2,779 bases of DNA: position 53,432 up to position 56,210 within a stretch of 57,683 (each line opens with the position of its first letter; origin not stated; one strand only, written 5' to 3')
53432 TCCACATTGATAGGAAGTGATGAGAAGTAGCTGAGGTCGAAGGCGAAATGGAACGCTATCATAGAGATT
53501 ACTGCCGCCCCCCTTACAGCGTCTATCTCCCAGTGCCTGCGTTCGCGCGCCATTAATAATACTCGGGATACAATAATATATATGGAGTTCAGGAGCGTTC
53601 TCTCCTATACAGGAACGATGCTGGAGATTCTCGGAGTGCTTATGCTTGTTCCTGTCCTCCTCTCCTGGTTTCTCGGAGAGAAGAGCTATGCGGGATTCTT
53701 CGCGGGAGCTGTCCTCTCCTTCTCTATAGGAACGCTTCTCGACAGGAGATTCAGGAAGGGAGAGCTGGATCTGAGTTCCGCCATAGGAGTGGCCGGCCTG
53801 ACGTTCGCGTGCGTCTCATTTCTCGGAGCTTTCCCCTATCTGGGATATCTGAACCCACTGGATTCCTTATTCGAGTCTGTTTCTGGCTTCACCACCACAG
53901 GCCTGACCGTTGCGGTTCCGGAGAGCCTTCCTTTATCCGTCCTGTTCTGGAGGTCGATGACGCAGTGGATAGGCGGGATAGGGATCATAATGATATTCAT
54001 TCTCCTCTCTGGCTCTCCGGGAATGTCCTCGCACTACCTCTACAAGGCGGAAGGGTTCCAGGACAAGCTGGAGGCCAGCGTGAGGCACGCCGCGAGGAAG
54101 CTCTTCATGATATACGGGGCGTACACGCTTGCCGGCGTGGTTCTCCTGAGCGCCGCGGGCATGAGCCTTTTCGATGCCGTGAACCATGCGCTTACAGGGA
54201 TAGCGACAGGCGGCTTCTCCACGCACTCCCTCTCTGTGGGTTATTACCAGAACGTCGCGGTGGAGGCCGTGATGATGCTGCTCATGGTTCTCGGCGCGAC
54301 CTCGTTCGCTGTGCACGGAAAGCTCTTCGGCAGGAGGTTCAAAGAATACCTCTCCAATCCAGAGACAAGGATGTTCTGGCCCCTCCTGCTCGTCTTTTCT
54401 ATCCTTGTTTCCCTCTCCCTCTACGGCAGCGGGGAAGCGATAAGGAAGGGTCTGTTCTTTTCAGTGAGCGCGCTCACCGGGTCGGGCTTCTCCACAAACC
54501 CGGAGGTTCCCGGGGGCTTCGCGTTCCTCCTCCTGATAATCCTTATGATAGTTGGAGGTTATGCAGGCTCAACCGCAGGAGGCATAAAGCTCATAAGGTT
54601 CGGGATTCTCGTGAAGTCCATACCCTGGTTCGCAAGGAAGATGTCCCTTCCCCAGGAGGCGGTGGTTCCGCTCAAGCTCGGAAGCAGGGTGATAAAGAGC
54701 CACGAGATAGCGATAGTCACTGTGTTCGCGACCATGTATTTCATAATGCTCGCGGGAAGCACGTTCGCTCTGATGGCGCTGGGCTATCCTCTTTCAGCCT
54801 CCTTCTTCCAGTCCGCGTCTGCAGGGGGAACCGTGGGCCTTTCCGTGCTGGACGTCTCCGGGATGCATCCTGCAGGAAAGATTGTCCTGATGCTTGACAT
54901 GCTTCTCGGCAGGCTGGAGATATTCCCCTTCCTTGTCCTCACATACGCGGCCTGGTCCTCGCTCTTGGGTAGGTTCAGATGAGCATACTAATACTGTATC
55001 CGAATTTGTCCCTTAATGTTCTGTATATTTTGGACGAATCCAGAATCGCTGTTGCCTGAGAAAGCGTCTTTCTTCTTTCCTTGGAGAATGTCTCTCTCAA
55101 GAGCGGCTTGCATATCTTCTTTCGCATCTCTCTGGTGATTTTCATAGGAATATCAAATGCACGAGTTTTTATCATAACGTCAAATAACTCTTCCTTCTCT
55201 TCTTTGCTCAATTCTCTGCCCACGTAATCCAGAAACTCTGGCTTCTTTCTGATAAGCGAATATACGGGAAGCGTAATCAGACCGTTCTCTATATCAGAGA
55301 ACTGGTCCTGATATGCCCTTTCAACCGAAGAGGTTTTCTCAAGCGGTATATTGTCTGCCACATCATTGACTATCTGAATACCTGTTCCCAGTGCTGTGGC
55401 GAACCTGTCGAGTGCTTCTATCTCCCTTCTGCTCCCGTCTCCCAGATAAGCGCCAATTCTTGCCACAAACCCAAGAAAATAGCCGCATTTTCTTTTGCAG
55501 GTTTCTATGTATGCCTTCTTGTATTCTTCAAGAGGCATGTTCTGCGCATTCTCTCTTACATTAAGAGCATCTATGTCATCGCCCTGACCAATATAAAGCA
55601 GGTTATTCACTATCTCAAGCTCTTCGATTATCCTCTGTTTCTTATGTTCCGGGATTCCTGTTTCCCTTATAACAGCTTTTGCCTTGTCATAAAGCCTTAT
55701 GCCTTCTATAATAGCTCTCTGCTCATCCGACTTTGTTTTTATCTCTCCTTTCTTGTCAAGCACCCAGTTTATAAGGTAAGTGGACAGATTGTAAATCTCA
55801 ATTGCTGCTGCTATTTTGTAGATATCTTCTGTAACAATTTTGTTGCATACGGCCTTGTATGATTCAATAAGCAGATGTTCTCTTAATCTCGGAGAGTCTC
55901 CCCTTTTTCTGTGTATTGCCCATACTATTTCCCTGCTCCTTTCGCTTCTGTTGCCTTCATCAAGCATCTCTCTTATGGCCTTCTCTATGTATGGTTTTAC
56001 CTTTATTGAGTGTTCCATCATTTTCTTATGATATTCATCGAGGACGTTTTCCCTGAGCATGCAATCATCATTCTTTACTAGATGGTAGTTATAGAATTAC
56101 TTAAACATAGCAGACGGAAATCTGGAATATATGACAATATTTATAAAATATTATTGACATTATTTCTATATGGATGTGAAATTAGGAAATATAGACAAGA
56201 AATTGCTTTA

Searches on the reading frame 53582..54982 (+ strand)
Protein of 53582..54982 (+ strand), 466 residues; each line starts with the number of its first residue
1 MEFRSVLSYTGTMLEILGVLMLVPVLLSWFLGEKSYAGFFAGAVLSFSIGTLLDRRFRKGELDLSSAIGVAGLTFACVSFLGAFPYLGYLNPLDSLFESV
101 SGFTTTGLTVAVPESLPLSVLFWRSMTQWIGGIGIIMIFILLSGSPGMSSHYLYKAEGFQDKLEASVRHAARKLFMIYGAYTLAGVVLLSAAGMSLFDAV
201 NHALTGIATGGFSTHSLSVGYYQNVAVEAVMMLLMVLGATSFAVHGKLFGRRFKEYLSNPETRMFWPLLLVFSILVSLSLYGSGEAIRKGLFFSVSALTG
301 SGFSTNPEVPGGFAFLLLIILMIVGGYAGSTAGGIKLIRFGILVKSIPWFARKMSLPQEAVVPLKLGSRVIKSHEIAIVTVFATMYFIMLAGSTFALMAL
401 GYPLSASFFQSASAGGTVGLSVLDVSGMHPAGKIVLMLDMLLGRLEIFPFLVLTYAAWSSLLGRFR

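Call 80: search_protein_families(library=pfam, proteins=[window:53582-54982:+], max_evalue=0.0001)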
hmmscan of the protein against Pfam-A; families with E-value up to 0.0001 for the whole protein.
window:53582-54982:+ (466 aa): 1 family
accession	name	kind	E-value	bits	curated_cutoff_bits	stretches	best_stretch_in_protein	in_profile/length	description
PF02386.22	TrkH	-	4.3e-54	184.2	27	1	39-454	5-490/502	Cation transport protein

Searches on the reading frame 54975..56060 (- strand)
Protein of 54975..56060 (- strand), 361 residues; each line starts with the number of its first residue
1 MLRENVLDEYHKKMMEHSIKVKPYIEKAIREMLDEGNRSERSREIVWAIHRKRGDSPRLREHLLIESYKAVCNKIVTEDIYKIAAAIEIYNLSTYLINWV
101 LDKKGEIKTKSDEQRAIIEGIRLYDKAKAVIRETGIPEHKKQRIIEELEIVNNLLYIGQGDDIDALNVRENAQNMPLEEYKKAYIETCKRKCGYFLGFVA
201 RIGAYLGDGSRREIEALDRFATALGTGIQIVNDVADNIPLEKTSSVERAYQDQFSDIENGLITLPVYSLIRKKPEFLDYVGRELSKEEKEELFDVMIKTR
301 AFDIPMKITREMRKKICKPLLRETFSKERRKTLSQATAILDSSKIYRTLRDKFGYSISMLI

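Call 80: search_protein_families(library=pfam, proteins=[window:54975-56060:-], max_evalue=0.0001)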
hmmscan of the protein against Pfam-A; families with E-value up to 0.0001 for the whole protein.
window:54975-56060:- (361 aa): 1 family
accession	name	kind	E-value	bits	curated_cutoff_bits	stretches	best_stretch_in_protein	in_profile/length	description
PF00348.22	polyprenyl_synt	-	1.7e-15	57.4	27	1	58-290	18-245/251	Polyprenyl synthetase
